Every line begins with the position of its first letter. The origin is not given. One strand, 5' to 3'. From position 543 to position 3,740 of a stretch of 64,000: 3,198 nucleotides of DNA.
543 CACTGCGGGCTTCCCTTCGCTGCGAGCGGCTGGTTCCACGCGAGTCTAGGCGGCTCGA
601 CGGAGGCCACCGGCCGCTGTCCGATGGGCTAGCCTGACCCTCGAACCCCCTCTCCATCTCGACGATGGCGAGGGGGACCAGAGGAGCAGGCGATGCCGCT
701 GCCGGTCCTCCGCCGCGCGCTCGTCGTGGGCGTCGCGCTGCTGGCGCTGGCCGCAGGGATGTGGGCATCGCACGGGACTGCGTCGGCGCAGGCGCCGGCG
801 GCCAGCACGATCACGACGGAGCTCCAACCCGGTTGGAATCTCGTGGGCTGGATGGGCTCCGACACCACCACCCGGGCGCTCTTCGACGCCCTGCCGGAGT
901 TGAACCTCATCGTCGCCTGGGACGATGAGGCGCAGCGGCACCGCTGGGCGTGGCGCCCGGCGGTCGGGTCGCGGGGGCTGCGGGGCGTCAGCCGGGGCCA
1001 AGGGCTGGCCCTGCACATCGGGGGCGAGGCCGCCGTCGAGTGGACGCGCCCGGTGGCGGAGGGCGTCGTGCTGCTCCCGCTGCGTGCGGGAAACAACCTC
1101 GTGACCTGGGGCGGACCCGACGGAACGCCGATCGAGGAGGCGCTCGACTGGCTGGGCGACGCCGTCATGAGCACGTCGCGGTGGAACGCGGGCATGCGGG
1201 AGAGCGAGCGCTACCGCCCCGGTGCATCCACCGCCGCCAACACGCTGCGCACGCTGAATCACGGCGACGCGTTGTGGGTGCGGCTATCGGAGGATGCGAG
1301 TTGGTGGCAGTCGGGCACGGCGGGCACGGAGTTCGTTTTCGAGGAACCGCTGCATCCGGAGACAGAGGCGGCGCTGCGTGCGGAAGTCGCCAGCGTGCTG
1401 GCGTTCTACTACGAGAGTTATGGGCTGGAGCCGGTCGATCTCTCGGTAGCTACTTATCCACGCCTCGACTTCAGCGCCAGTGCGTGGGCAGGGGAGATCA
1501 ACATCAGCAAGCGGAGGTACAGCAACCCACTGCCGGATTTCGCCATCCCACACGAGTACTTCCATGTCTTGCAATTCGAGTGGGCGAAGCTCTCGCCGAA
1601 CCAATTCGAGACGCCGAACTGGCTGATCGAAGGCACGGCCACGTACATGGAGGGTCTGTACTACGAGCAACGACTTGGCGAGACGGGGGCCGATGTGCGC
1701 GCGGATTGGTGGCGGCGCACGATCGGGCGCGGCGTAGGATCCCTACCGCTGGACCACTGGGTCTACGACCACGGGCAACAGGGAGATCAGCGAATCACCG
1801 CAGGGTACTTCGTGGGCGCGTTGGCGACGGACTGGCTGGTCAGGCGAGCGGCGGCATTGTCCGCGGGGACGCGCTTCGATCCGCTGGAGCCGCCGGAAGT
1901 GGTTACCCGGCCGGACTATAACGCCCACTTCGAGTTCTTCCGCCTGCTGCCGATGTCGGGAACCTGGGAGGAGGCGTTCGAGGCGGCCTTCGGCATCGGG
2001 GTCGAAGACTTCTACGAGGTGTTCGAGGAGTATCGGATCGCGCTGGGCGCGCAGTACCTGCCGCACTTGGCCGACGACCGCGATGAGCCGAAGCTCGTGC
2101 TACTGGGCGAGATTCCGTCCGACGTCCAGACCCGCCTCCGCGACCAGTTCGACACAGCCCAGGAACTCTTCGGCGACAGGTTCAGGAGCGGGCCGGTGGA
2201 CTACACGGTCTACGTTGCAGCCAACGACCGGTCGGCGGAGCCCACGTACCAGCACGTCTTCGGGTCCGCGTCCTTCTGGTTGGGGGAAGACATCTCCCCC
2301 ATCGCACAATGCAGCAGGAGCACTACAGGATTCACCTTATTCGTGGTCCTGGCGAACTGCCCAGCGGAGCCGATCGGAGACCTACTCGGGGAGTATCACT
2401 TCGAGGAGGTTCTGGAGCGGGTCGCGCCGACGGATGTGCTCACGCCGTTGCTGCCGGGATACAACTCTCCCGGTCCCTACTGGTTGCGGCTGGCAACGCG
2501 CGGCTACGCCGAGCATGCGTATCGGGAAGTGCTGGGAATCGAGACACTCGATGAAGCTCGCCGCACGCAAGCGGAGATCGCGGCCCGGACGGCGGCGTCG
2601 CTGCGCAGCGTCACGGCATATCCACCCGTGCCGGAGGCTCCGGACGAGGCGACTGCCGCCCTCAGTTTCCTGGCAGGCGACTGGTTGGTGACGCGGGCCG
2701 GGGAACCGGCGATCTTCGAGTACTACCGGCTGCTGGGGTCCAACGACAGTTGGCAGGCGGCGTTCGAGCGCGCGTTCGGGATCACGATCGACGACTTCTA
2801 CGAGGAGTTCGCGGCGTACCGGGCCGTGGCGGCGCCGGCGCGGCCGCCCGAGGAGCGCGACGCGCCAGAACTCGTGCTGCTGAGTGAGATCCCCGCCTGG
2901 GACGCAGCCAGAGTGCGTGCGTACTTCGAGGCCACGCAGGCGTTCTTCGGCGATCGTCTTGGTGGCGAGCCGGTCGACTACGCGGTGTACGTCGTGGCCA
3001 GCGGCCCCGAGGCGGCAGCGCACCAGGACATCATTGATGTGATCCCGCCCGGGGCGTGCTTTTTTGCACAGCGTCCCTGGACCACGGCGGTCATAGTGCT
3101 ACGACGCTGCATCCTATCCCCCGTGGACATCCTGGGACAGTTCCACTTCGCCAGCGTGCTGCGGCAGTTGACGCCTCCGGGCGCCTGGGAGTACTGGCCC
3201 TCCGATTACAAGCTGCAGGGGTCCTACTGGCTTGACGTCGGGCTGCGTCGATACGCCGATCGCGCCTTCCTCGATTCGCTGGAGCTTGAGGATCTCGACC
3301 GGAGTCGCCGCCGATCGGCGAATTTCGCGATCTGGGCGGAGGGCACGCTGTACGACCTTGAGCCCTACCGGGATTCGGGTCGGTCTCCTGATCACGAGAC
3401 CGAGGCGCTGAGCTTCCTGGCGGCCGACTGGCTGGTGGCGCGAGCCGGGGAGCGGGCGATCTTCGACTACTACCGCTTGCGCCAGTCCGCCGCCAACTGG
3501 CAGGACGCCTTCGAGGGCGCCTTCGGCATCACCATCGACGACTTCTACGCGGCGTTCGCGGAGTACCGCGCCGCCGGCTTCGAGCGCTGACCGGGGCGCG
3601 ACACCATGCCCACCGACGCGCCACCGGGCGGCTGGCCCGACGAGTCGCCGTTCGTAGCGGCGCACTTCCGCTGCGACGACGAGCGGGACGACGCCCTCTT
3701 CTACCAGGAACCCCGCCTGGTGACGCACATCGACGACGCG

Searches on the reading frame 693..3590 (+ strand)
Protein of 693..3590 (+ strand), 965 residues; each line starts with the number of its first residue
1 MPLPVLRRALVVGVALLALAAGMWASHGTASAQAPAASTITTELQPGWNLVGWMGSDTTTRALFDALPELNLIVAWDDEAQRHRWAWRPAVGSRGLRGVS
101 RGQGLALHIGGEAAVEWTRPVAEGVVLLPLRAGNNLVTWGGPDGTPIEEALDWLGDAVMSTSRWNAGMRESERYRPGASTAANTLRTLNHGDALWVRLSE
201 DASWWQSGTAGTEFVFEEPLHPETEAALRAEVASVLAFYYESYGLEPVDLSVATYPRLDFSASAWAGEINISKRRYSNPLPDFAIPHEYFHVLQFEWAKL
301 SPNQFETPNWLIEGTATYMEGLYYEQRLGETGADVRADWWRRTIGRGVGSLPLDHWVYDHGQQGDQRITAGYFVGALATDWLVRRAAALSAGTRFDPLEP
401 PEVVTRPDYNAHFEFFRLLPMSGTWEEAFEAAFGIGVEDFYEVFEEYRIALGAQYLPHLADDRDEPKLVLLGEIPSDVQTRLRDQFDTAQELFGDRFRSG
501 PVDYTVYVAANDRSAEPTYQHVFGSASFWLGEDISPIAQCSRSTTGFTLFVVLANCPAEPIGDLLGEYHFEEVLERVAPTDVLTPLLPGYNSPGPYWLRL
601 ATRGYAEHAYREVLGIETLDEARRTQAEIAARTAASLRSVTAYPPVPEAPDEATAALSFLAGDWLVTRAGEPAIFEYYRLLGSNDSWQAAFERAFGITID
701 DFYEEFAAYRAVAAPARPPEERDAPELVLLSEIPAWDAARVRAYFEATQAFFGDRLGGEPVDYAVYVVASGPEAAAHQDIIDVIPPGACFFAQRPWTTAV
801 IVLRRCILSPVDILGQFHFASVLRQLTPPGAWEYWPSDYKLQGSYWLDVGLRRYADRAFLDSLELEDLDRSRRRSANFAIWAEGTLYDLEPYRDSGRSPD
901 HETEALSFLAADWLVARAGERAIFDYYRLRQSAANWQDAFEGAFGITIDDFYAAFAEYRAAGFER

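Call 85: find_encoding_contigs(protein=window:693-3590:+, flank=10000, max_places=2)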
Protein window:693-3590:+ (965 aa): no gene with exactly this product is on record in the collection.
